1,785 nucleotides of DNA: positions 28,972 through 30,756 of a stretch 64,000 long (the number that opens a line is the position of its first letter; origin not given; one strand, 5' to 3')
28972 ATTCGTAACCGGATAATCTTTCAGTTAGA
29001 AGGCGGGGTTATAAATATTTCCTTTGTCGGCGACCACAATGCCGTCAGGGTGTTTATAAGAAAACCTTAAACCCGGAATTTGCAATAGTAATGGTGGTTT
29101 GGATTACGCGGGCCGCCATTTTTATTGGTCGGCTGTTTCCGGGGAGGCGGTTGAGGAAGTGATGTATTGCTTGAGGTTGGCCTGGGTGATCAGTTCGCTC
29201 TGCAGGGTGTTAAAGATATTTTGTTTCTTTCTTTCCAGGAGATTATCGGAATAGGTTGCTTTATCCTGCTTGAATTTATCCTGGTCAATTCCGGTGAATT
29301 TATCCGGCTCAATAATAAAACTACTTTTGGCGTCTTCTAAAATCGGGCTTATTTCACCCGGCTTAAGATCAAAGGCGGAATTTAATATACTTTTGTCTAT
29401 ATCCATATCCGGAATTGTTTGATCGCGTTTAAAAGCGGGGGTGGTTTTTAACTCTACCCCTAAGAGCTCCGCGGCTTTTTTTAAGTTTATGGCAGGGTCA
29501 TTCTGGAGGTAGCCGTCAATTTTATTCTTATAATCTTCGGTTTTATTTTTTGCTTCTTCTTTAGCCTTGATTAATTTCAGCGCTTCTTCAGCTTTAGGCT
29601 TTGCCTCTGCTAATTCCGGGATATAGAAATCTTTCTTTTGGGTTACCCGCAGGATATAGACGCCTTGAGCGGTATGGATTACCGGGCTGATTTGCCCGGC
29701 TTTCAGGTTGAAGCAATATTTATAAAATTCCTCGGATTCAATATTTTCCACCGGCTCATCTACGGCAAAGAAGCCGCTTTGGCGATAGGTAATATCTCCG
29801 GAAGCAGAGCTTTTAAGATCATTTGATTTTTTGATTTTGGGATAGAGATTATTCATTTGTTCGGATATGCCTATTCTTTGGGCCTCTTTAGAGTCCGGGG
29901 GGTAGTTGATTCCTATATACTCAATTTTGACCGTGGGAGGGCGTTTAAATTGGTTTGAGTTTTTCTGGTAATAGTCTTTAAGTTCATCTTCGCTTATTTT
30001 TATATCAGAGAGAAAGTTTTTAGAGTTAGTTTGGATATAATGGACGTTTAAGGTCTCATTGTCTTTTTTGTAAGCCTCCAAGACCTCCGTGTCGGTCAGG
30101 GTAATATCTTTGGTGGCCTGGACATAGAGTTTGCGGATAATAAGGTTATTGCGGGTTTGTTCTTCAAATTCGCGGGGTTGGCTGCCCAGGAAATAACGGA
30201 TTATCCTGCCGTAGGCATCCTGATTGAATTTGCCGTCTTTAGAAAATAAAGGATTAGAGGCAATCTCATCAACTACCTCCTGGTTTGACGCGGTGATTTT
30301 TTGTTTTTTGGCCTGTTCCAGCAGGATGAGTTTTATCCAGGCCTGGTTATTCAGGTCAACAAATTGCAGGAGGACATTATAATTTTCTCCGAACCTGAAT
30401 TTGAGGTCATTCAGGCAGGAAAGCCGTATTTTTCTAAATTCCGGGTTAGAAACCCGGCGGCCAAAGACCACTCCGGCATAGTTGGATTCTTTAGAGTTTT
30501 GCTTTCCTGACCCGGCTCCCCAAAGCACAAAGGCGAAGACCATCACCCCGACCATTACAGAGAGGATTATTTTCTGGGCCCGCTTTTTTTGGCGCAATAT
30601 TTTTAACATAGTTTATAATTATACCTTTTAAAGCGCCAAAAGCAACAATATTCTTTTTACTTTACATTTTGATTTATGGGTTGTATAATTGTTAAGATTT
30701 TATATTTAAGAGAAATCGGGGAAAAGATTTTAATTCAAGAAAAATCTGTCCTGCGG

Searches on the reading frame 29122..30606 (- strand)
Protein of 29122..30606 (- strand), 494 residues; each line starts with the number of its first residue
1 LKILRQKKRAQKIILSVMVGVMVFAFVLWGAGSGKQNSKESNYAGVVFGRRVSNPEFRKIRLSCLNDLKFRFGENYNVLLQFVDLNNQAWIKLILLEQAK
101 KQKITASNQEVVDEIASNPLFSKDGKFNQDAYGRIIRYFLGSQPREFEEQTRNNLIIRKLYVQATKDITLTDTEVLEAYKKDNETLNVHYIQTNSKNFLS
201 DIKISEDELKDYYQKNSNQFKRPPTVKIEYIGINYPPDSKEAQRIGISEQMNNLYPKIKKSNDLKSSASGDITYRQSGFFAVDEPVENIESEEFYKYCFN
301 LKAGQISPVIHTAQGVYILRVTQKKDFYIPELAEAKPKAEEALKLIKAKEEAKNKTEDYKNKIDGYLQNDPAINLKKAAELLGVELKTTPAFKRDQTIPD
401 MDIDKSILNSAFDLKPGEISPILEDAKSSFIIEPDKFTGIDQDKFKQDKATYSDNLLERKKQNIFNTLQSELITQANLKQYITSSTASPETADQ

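Call 27: search_protein_families(library=pfam, proteins=[window:29122-30606:-], max_evalue=0.00001)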
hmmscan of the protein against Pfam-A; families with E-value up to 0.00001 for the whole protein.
window:29122-30606:- (494 aa): 5 families
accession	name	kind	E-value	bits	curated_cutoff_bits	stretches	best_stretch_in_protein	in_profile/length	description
PF13624.11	SurA_N_3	-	4e-21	76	27.2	1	2-160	3-161/162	SurA-like N-terminal domain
PF13623.11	SurA_N_2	-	2.4e-17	63.6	28.5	1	8-135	6-144/145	SurA-like N-terminal domain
PF13145.12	Rotamase_2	-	9.5e-17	62.4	27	1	204-337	1-121/121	PPIC-type PPIASE domain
PF13616.12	Rotamase_3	-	6.7e-08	33.5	22.5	1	216-325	10-116/116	PPIC-type PPIASE domain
PF00639.27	Rotamase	-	9.7e-06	26.9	21.7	0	259-322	42-96/97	PPIC-type PPIASE domain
